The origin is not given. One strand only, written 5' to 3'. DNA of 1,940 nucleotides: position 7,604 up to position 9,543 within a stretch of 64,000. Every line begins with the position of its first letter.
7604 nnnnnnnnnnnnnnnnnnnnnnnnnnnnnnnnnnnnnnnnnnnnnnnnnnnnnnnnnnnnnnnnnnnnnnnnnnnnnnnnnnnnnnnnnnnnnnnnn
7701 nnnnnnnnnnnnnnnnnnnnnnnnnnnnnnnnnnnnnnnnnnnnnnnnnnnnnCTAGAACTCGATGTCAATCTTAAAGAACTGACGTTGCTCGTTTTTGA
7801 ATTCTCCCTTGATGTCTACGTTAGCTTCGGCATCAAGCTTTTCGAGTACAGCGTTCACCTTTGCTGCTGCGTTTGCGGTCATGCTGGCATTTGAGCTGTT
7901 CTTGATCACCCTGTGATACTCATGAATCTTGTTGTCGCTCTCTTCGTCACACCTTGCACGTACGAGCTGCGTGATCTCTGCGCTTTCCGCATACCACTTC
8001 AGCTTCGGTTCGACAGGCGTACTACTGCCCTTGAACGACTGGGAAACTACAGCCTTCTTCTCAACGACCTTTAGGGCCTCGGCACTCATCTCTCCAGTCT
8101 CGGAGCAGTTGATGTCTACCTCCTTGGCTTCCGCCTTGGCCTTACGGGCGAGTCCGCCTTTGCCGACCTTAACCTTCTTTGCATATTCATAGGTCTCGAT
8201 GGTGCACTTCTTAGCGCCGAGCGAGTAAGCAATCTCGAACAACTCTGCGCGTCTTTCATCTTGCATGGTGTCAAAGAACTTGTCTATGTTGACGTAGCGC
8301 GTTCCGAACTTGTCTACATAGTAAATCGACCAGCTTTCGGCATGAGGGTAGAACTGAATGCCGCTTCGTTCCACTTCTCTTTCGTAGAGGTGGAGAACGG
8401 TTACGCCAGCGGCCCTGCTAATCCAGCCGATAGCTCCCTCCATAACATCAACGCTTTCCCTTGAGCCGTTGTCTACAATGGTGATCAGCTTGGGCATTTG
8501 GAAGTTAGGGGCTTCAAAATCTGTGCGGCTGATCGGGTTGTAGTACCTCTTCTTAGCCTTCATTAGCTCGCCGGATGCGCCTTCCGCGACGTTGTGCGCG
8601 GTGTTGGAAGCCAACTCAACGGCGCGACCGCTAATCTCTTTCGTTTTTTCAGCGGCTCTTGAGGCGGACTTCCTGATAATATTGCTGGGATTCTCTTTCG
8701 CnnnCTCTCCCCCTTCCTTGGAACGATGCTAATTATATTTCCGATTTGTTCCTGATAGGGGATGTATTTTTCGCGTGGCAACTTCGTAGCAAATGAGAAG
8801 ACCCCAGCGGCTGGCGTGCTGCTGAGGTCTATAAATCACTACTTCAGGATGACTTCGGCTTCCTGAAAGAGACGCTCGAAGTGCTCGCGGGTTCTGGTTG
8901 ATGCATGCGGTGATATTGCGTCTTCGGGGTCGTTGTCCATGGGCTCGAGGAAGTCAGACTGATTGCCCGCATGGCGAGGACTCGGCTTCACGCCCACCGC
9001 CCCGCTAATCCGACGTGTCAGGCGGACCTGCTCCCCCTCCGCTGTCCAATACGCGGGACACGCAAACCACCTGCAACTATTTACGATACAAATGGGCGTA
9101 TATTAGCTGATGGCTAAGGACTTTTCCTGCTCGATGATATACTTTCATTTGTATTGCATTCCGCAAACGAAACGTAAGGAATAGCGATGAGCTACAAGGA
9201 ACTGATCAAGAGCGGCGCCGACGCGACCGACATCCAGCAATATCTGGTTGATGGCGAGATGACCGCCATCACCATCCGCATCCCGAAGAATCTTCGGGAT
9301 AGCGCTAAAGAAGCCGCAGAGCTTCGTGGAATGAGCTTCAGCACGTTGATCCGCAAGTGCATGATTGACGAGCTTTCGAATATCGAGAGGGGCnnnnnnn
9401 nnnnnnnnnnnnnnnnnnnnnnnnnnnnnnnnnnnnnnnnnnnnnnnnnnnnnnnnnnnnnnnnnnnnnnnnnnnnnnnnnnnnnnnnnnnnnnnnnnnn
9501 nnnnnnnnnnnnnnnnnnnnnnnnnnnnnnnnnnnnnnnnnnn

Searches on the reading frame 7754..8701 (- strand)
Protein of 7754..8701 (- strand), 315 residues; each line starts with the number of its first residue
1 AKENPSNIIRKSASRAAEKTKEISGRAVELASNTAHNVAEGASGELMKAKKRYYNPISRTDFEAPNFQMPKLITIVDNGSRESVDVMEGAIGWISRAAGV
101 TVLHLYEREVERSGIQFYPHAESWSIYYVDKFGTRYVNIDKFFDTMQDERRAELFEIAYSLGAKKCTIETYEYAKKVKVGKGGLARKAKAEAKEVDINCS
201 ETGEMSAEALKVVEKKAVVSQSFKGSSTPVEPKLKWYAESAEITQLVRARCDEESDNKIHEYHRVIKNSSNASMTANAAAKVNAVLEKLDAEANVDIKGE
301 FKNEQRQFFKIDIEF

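Call 4: search_protein_families(library=pfam, proteins=[window:7754-8701:-], max_evalue=0.1)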
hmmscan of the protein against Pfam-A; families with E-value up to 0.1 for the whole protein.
window:7754-8701:- (315 aa): 1 family
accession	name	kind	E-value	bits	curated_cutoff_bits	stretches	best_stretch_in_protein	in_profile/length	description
PF02366.24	PMT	-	0.06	13.3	22.7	1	118-173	17-71/245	Dolichyl-phosphate-mannose-protein mannosyltransferase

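Call 5: search_protein_families(library=ncbifam, proteins=[window:7754-8701:-], max_evalue=0.1)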
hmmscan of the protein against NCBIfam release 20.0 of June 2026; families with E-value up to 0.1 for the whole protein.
window:7754-8701:- (315 aa): 0 families

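Call 6: search_protein_families(library=padloc, proteins=[window:7754-8701:-], max_evalue=0.1)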
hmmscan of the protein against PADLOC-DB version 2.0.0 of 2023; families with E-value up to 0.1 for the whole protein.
window:7754-8701:- (315 aa): 0 families

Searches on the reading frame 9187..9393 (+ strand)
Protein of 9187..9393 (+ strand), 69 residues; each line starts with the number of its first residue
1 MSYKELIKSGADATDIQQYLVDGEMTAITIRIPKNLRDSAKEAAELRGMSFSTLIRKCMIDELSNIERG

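Call 4: search_protein_families(library=pfam, proteins=[window:9187-9393:+], max_evalue=0.1)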
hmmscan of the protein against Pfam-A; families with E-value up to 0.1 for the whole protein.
window:9187-9393:+ (69 aa): 6 families
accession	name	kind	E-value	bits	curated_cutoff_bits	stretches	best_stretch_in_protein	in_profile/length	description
PF19807.5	DUF6290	-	3.4e-07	30.8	27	1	25-63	1-39/72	Family of unknown function (DUF6290)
PF12441.14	CopG_antitoxin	-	0.00098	20.3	28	1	24-59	41-76/79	CopG antitoxin of type II toxin-antitoxin system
PF14162.11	YozD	-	0.0043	17.8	27.5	1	40-63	30-53/56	YozD-like protein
PF19891.5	DUF6364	-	0.011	16.6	27.3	1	26-57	3-34/70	Family of unknown function (DUF6364)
PF21983.2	NikA-like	-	0.03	14.9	27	1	28-61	7-40/72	Mobilization protein NikA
PF05534.18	HicB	-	0.1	13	21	0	28-58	20-50/51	HicB family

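Call 5: search_protein_families(library=ncbifam, proteins=[window:9187-9393:+], max_evalue=0.1)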
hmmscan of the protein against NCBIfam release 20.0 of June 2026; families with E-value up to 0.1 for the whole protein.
window:9187-9393:+ (69 aa): 5 families
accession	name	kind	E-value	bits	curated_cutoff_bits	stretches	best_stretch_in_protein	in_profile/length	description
NF041551.1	YlcI_YnfO_N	subfamily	4e-07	30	30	1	26-63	3-39/42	YlcI/YnfO family protein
NF046040.1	RelB_antitoxin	equivalog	1.4e-05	25.3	50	1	28-63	1-36/69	type II toxin-antitoxin system RelB family antitoxin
NF008412.0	PRK11235.1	equivalog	0.034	14.4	96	1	25-59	1-35/80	type II toxin-antitoxin system RelB/DinJ family antitoxin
TIGR02384.1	RelB_DinJ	subfamily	0.077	13.2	45.65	0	25-56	1-34/85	type II toxin-antitoxin system RelB/DinJ family antitoxin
NF041451.1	DDP1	equivalog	0.078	13.1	150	1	5-56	35-84/169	DNA distortion polypeptide 1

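Call 6: search_protein_families(library=padloc, proteins=[window:9187-9393:+], max_evalue=0.1)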
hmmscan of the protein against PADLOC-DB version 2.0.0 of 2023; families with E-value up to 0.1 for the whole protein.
window:9187-9393:+ (69 aa): 0 families
